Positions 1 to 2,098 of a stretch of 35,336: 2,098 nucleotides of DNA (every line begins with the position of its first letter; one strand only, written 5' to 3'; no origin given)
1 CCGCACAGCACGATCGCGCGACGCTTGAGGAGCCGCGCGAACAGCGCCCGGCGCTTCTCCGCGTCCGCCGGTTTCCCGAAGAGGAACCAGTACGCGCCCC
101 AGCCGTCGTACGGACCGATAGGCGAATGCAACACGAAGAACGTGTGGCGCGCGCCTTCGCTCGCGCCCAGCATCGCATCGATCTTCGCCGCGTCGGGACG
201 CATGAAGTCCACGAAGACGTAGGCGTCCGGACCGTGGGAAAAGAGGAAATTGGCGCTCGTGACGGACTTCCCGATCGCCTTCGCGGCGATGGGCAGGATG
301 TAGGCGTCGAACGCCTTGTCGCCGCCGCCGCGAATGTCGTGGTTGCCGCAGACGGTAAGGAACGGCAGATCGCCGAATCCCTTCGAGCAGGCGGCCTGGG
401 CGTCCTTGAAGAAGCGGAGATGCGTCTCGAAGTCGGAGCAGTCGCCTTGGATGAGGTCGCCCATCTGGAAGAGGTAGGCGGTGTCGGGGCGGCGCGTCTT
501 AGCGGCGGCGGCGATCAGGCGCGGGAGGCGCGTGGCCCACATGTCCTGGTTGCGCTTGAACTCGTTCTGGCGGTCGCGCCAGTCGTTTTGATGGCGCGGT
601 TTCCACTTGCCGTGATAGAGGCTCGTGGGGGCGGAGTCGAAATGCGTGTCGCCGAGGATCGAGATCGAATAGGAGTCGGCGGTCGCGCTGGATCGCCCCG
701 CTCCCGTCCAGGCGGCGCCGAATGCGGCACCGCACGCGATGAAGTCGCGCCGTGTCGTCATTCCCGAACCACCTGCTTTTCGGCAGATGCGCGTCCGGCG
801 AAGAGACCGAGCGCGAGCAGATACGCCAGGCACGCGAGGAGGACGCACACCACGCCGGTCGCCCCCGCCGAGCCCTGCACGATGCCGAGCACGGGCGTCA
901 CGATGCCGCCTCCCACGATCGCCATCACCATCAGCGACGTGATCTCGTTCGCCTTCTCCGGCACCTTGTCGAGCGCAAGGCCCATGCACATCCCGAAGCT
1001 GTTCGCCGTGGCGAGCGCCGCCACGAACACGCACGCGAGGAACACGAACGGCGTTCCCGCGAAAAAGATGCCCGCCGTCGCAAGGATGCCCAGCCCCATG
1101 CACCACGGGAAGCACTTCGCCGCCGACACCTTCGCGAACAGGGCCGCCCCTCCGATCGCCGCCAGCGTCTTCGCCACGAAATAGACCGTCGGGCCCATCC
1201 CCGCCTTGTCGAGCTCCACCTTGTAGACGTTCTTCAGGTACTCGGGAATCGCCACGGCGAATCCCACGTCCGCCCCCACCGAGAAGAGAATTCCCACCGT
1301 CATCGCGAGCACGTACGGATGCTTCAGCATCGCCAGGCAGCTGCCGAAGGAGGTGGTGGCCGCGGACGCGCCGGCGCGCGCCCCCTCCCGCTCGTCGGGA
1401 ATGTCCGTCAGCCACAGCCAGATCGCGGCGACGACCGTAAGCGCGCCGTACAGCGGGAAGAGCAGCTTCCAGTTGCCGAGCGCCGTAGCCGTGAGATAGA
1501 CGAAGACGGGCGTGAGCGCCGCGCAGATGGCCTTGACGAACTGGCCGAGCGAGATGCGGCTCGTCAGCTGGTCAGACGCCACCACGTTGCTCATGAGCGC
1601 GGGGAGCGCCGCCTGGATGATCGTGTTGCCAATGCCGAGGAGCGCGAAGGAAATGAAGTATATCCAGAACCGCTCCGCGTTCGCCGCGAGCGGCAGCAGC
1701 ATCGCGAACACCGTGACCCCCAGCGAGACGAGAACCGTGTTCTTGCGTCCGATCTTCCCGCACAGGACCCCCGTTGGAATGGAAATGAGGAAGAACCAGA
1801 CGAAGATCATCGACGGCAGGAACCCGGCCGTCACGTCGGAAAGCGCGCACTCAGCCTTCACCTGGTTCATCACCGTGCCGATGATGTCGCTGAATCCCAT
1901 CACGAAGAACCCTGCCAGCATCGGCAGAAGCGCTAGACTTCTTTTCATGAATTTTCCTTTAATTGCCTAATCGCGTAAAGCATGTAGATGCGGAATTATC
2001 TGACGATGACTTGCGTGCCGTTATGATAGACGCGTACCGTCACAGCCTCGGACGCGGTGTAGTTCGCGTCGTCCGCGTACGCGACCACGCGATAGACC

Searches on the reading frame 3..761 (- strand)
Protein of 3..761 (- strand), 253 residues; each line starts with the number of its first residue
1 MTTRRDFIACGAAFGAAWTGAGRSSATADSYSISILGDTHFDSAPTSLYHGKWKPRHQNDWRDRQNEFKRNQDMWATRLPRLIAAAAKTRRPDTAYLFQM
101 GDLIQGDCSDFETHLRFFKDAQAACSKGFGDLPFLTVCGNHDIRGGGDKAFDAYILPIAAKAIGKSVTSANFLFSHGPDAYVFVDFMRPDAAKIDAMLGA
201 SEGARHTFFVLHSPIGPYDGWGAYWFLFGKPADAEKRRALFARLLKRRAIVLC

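Call 8: search_protein_families(library=pfam, proteins=[window:3-761:-], max_evalue=0.001)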
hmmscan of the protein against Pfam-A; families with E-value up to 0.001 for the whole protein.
window:3-761:- (253 aa): 1 family
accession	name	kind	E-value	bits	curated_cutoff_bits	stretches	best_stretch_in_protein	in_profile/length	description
PF00149.33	Metallophos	-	9.8e-06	26.6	21.5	1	33-218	3-161/191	Calcineurin-like phosphoesterase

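Call 9: search_protein_families(library=ncbifam, proteins=[window:3-761:-], max_evalue=0.001)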
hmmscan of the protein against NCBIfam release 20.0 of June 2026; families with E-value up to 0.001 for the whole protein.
window:3-761:- (253 aa): 0 families

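Call 38: search_solved_structures(query=window:3-761:-, max_evalue=0.01)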
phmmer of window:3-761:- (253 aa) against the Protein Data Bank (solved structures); distinct sequences matched with E-value up to 0.01: 0.

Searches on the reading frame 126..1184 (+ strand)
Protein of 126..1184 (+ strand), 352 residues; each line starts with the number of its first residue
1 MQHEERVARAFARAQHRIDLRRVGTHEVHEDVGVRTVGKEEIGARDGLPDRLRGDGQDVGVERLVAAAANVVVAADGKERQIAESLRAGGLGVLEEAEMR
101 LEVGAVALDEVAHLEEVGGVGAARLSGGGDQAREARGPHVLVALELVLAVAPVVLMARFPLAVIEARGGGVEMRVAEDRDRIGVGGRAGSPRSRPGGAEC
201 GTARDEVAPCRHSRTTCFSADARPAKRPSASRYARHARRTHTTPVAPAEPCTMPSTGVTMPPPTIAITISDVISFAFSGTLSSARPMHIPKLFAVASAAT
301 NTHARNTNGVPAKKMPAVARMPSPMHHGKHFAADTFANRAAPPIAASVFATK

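Call 3: search_protein_families(library=pfam, proteins=[window:126-1184:+], max_evalue=0.01)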
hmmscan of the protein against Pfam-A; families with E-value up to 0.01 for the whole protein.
window:126-1184:+ (352 aa): 0 families

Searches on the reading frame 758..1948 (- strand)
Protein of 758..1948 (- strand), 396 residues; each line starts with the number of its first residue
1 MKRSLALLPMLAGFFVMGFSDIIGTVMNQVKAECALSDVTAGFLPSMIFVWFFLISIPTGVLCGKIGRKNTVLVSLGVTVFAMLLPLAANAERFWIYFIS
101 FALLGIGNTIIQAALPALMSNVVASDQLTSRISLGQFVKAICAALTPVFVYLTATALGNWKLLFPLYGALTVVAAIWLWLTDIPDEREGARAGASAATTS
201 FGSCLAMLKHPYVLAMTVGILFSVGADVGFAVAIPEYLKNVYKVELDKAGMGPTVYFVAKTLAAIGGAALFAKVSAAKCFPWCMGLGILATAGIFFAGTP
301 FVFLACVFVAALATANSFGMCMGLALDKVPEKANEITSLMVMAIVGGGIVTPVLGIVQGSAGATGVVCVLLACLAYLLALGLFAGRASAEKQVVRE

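Call 3: search_protein_families(library=pfam, proteins=[window:758-1948:-], max_evalue=0.01)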
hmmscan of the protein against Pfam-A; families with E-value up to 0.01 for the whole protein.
window:758-1948:- (396 aa): 3 families
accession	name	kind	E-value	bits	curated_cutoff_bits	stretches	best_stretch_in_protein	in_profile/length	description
PF07690.21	MFS_1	-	3.6e-31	108.8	33.4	2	10-352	2-347/347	Major Facilitator Superfamily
PF00083.30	Sugar_tr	-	4.4e-05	23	22.3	1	27-180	34-190/452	Sugar (and other) transporter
PF13347.12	MFS_2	-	0.00015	20.9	27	1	43-130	263-350/427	MFS/sugar transport protein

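Call 9: search_protein_families(library=ncbifam, proteins=[window:758-1948:-], max_evalue=0.001)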
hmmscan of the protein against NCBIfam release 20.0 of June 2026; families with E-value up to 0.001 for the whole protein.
window:758-1948:- (396 aa): 11 families
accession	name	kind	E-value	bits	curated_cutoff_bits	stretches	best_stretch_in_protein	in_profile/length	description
NF046060.1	NagP_SO3503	equivalog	4.4e-09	35.8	625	1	13-148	14-151/423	N-acetylglucosamine MFS transporter NagP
NF007524.0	PRK10133.1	equivalog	2.1e-08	33.5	427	1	256-383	304-431/438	L-fucose:H+ symporter permease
TIGR01272.1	gluP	subfamily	2.6e-08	33.8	202.55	1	98-378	14-308/310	glucose/galactose MFS transporter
TIGR00885.1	fucP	equivalog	3.7e-08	33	280.4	2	13-146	11-146/410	L-fucose:H+ symporter permease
TIGR00895.1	2A0115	subfamily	1.4e-06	27.5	418.55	1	22-179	35-189/398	aromatic acid/H+ symport family MFS transporter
TIGR00893.1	2A0114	subfamily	4.6e-06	25.8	395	1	27-380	17-393/399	D-galactonate transporter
TIGR00894.1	2A0114euk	subfamily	3.8e-05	22.4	626.45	1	26-180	63-218/465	Na(+)-dependent inorganic phosphate cotransporter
TIGR00880.1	2_A_01_02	superfamily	4.2e-05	23.7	131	1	53-180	12-138/141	multidrug resistance protein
NF043062.1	MMSYN1_0881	equivalog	0.00016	20.9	450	1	56-178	70-197/455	hexose phosphate transporter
TIGR00892.1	2A0113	subfamily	0.00017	20.4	586.1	1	34-184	271-423/455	monocarboxylate transporter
NF002982.0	PRK03699.1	equivalog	0.0004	19.6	221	1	2-389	6-385/395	MFS transporter TsgA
